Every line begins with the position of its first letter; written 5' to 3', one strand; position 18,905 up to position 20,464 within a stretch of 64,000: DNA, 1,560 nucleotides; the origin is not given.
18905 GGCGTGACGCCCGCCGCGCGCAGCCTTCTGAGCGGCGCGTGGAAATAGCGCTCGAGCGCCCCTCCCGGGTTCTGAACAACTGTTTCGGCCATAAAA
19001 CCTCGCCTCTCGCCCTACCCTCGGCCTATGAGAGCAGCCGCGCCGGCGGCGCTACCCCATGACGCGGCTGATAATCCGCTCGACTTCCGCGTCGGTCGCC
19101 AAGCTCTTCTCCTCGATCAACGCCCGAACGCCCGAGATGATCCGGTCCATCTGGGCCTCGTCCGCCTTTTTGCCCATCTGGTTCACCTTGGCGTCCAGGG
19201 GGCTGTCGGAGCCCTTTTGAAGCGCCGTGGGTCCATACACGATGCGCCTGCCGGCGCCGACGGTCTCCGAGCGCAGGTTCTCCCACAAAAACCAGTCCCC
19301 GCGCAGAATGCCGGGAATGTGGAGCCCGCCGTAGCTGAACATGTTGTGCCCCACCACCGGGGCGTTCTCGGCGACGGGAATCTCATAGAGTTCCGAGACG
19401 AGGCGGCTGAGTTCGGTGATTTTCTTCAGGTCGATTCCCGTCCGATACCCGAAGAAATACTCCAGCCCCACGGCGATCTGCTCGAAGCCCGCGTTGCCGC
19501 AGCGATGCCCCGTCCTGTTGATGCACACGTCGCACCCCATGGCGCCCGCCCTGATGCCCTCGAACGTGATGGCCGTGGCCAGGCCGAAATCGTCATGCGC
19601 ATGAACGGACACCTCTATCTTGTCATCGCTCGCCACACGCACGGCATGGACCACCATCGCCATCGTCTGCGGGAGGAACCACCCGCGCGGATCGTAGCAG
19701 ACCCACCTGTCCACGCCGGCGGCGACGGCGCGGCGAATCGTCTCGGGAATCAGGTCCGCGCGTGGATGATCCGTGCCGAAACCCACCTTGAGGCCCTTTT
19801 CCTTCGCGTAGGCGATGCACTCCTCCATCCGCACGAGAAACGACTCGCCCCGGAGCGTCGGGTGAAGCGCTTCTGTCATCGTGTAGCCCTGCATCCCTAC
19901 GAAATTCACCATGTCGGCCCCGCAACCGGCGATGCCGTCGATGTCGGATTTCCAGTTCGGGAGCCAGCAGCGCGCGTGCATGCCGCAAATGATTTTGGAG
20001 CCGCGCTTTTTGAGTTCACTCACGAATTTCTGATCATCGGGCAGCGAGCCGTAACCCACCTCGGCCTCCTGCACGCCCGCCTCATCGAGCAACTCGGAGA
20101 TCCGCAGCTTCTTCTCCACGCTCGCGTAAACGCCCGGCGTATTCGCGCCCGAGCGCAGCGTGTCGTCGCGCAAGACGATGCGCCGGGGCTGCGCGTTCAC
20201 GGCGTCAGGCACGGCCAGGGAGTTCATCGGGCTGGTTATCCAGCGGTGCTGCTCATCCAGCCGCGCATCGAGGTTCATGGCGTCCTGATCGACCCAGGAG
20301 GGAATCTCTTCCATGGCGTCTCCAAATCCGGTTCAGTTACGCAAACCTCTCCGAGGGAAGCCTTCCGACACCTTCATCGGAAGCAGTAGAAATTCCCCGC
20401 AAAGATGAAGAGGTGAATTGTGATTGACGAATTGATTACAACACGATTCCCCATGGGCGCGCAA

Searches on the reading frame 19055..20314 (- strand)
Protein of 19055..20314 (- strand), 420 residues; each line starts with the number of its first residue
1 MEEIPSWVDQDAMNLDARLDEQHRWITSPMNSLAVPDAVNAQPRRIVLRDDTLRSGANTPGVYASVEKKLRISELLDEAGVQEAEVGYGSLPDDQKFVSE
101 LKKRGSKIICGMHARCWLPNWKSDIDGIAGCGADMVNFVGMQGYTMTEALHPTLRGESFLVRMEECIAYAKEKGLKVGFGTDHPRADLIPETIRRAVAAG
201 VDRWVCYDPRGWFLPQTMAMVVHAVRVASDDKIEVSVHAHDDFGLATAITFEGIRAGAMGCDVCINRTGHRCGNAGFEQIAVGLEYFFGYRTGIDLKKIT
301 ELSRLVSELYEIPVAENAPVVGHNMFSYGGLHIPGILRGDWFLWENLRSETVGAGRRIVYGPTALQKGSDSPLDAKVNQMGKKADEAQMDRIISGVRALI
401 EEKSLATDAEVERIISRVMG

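Call 30: search_protein_families(library=pfam, proteins=[window:19055-20314:-], max_evalue=0.001)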
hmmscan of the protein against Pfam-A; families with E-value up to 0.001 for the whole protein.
window:19055-20314:- (420 aa): 1 family
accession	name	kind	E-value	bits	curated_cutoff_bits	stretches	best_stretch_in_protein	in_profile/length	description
PF00682.25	HMGL-like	-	4e-33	115.4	29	1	47-306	3-260/260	HMGL-like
